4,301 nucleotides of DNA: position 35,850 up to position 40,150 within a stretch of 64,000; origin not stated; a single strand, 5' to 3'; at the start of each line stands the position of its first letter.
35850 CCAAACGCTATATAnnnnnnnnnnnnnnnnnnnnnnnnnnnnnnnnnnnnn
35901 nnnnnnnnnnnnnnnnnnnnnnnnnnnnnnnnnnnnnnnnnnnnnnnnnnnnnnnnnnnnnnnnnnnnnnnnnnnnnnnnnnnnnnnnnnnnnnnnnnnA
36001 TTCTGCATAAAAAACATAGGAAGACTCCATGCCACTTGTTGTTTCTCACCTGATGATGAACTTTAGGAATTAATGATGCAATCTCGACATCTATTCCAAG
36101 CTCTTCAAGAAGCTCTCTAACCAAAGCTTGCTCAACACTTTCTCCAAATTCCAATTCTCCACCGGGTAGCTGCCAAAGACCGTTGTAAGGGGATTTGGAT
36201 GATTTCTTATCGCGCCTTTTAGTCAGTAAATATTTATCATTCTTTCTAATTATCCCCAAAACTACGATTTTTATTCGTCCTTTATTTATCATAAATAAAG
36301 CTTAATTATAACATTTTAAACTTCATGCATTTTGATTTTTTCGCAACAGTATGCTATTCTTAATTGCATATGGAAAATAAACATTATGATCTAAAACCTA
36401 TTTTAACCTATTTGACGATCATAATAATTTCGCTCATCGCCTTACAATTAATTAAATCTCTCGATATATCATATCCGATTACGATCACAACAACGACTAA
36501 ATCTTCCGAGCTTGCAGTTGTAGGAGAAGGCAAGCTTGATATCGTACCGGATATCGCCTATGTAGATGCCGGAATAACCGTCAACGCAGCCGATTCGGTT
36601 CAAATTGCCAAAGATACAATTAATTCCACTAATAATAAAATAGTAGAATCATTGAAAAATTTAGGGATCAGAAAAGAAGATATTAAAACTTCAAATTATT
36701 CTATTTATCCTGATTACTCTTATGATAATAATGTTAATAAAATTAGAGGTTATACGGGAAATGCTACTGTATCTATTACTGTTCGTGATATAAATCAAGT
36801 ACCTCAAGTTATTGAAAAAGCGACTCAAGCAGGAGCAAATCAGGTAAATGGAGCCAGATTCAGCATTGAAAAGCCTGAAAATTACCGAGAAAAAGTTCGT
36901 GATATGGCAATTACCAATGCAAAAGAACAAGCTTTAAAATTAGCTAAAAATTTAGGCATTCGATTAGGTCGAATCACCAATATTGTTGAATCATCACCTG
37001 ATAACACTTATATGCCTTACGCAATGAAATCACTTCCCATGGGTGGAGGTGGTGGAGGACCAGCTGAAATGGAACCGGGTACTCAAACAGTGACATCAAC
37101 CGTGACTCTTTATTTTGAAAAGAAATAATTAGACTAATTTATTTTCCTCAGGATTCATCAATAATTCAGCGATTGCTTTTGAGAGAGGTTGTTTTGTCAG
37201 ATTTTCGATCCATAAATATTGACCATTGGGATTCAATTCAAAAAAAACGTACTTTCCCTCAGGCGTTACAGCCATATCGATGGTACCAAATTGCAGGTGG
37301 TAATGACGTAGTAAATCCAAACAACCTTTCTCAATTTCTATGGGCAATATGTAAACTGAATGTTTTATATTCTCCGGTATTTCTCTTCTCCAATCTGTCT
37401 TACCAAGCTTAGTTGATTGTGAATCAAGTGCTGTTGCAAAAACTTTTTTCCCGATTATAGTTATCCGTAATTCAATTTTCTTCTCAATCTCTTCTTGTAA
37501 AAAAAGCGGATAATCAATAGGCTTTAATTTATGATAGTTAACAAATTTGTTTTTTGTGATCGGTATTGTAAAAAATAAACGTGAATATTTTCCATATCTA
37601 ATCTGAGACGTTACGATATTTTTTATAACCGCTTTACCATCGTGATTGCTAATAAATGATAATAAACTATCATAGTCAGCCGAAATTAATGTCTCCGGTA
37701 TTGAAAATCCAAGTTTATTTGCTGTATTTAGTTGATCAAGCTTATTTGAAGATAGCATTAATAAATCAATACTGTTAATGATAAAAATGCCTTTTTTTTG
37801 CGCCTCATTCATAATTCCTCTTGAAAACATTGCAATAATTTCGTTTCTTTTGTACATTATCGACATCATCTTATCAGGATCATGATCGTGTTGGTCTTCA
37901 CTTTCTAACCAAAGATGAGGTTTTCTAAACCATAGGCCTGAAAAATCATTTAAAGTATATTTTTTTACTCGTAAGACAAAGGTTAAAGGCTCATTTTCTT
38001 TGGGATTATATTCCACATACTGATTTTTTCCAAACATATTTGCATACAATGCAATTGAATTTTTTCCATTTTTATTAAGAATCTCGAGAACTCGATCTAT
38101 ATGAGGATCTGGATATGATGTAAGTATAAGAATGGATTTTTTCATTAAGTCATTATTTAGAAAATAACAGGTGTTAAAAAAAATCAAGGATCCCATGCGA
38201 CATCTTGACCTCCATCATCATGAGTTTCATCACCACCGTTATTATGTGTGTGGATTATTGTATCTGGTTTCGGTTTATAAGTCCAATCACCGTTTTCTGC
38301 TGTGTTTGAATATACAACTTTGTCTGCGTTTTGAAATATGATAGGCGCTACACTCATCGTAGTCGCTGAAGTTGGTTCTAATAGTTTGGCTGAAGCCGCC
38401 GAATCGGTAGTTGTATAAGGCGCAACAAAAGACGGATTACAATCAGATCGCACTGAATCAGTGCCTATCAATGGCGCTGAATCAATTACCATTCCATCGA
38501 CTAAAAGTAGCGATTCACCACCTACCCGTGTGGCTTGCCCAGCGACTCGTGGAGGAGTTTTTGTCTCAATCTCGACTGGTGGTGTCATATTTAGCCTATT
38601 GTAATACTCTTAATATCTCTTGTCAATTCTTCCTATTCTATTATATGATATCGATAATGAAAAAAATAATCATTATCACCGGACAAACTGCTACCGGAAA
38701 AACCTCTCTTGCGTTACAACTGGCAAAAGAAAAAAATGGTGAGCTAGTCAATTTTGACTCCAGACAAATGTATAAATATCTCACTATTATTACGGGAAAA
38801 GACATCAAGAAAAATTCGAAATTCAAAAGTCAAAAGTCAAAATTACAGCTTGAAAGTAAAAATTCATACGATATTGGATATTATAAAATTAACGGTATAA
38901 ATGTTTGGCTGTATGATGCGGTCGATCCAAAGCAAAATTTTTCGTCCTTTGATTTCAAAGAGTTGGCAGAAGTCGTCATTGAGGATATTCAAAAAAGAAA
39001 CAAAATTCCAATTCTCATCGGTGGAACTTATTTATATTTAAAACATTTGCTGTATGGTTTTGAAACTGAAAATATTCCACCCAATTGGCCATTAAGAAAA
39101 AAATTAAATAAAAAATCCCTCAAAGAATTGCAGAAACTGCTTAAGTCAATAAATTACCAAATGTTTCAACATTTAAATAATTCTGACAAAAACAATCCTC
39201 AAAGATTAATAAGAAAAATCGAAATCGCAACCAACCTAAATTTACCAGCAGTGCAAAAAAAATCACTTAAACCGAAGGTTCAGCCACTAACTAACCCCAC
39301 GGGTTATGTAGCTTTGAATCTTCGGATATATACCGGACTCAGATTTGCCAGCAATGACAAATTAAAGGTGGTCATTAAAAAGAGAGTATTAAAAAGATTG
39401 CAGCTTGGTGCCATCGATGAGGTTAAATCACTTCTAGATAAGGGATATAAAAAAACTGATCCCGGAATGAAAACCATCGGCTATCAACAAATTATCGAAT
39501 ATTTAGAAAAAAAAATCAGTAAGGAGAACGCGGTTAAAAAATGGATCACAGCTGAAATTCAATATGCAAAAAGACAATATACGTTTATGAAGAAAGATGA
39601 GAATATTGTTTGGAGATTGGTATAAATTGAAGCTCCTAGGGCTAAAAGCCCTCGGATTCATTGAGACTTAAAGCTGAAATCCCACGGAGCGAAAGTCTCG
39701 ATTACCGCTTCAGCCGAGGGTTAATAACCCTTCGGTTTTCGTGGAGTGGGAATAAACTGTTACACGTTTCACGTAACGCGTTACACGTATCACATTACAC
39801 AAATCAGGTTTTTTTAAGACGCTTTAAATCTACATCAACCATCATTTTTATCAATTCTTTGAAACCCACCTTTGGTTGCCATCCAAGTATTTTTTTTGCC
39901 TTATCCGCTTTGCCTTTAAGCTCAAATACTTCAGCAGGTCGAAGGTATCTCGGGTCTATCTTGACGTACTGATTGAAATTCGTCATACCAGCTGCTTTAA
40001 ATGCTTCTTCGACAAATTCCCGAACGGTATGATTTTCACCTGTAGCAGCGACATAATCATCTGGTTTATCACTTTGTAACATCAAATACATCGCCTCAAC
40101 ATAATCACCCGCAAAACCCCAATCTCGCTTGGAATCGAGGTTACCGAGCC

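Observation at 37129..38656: Graspetide (microviridin-type RiPP) locus: MdnC-like ATP-grasp macrocyclase plus a candidate precursor ORF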

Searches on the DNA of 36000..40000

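Call 3: search_rna_families(source=window, start=36000, end=40000, threshold=evalue, max_evalue=1, show_alignments=3)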
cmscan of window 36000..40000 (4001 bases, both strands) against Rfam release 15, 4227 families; matches with E-value up to 1: 1.
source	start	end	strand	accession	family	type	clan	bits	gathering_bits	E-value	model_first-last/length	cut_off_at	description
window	39250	39280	+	RF01072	TMV_UPD-PK3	Cis-reg;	-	17.5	34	0.61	1-31/31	no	Pseudoknot of upstream pseudoknot domain (UPD) of the 3'UTR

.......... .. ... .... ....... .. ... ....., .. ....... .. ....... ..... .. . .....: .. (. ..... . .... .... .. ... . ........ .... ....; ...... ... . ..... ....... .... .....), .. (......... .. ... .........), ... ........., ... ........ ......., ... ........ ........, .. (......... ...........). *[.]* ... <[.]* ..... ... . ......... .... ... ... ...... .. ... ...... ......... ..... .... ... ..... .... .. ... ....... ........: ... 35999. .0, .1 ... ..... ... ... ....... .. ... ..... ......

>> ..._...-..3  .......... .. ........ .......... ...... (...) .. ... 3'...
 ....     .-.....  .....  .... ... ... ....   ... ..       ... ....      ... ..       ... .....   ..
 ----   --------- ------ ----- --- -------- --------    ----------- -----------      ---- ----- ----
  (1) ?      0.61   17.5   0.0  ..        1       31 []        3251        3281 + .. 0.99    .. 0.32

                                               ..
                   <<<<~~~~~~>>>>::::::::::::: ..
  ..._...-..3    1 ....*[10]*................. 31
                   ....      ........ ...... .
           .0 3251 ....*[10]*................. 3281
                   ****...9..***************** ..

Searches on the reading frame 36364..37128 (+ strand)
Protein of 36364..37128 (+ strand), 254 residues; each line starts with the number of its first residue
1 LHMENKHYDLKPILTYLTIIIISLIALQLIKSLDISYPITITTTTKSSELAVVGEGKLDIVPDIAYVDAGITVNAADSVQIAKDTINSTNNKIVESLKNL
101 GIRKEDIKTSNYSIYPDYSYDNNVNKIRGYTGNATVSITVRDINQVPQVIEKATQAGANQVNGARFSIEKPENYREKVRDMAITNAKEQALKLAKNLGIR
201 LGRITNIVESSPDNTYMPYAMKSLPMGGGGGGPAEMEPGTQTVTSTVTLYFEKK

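Call 6: search_protein_families(library=pfam, proteins=[window:36364-37128:+], max_evalue=0.1)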
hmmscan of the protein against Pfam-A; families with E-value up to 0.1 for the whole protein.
window:36364-37128:+ (254 aa): 1 family
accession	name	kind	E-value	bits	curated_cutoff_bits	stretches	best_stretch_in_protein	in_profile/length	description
PF04402.19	SIMPL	-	2.3e-50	172.2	25.2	1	51-251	2-205/205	Protein of unknown function (DUF541)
